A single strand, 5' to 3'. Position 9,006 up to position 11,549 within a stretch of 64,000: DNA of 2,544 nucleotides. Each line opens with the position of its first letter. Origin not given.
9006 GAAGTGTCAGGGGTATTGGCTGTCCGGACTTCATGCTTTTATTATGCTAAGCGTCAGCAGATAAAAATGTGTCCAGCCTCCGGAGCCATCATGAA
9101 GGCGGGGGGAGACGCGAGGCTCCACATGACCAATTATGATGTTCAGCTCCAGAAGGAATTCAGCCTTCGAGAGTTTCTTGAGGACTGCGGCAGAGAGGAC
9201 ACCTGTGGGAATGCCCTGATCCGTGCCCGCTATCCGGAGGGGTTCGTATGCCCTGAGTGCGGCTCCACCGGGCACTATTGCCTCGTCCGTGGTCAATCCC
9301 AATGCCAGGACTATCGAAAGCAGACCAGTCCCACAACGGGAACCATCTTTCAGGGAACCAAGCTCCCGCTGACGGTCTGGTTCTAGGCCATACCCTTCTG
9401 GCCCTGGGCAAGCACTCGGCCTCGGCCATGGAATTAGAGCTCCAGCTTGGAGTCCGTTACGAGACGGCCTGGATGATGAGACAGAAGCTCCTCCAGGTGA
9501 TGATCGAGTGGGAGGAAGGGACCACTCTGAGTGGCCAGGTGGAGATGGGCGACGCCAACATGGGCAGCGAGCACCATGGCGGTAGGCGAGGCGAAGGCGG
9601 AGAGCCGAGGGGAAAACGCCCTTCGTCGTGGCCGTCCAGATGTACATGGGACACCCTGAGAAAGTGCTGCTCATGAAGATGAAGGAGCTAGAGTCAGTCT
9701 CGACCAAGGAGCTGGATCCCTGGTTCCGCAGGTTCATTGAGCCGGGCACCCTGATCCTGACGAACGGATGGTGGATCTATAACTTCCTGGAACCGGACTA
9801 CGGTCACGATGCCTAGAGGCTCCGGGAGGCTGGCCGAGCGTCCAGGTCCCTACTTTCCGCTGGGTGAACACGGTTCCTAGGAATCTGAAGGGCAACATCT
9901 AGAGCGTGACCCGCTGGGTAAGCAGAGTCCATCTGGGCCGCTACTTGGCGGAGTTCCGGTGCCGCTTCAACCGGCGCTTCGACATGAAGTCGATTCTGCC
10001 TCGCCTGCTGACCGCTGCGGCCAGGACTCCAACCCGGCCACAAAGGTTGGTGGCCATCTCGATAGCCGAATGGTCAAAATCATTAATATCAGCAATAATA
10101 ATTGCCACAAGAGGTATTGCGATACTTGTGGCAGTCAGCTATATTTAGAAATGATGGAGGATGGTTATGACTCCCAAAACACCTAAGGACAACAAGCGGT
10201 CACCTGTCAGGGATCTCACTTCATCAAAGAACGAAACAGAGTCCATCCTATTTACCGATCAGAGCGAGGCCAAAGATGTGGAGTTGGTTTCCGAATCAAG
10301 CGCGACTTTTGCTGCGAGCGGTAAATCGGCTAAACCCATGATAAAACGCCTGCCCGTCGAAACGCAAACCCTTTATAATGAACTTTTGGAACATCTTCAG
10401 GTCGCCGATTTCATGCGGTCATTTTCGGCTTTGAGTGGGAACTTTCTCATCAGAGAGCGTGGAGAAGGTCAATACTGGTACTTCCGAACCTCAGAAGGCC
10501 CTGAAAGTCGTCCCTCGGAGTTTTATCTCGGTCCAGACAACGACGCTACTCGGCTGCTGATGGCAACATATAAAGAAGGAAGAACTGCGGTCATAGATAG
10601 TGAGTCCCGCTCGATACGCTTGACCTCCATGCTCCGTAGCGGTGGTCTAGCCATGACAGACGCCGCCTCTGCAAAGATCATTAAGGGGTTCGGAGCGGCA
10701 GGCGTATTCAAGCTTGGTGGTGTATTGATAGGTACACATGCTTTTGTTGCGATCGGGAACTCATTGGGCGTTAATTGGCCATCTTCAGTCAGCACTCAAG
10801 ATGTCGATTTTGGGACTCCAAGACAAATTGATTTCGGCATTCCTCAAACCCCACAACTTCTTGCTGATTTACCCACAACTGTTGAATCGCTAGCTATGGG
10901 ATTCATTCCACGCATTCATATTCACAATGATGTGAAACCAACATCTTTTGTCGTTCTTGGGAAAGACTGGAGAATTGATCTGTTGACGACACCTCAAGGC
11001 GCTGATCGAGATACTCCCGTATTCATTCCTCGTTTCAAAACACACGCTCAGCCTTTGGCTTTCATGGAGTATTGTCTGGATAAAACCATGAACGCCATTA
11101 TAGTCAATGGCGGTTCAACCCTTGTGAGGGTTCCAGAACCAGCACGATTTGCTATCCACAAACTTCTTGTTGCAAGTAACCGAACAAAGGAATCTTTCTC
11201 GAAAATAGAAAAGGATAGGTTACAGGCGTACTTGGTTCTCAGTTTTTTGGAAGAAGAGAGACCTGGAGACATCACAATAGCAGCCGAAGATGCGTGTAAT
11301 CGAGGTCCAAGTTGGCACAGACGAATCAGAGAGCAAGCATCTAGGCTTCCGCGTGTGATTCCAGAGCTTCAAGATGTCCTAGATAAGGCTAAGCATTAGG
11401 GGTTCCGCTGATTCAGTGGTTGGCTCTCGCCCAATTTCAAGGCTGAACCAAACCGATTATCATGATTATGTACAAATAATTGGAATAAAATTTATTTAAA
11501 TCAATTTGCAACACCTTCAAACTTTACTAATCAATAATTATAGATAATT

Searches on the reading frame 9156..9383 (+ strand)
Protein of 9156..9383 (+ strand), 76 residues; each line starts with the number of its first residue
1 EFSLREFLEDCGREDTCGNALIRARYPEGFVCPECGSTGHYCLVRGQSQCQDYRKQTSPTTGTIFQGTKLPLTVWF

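Call 96: search_dna_similar(query=window:9156-9383:+, collection=plasmids, mode=protein, max_rows=6, max_evalue=0.001)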
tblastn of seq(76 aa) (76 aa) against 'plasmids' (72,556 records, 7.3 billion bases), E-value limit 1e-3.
Records with a match: 194; places in all: 254; records where one place covers at least 80% of the query: 188.
Best place of each record, by identity: <60% 194.
By first word of the organism name: Pseudosulfitobacter 38; Aeromonas 21; Xanthomonas 18; Ralstonia 18; Acidiphilium 8; Klebsiella 7; Chondrinema 7; Bacteroides 5; uncultured 4; Enterobacter 3; and 48 more.
By predicted mobility (MOB-suite, as given by PLSDB): conjugative 100; non-mobilizable 56; mobilizable 38.
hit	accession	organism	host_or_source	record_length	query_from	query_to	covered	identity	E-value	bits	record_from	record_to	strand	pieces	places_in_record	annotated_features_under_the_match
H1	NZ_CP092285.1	Marinobacter sp. M3C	-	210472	2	76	99%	53.3%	6e-17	80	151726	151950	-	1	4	IS1595 family transposase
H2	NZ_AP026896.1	Aeromonas caviae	Microbe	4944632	2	76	99%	51.3%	1e-15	76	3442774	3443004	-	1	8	none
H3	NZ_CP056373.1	Klebsiella pneumoniae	culture,Wastewater influent sample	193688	2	76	99%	51.3%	3e-15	75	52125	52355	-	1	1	none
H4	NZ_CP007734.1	Klebsiella pneumoniae subsp. pneumoniae KPNIH27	groin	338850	2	76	99%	51.3%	3e-15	75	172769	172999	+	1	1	none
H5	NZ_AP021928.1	Aeromonas caviae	-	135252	2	76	99%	51.3%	3e-15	75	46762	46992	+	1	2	IS1595-like element ISKpn3 family transposase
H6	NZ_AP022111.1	Aeromonas caviae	-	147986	2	76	99%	51.3%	3e-15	75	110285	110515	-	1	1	IS1595-like element ISKpn3 family transposase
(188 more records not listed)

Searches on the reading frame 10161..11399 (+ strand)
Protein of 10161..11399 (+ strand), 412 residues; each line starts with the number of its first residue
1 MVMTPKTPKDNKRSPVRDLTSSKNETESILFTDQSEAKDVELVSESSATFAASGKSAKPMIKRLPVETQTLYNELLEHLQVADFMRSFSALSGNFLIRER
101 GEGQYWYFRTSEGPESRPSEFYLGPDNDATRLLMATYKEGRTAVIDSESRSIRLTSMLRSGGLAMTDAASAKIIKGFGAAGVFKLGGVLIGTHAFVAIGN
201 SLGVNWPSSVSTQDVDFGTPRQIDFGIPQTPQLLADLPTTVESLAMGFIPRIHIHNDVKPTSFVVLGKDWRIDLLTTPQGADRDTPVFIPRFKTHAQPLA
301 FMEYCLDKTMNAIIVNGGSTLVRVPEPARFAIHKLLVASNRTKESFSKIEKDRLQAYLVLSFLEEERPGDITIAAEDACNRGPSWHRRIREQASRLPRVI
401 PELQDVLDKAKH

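Call 8: search_protein_families(library=pfam, proteins=[window:10161-11399:+], max_evalue=0.01)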
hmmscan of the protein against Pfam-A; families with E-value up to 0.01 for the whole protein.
window:10161-11399:+ (412 aa): 1 family
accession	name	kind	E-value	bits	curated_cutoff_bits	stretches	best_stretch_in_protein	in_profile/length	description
PF12281.14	NTP_transf_8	-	2.9e-39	135.7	26.3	1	170-377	3-215/218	Nucleotidyltransferase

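Call 69: search_protein_families(library=ncbifam, proteins=[window:10161-11399:+], max_evalue=0.1)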
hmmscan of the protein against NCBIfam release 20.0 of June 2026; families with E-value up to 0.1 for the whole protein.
window:10161-11399:+ (412 aa): 0 families

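Call 78: search_protein_families(library=padloc, proteins=[window:10161-11399:+], max_evalue=0.01)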
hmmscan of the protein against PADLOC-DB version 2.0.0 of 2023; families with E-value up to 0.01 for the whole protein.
window:10161-11399:+ (412 aa): 0 families
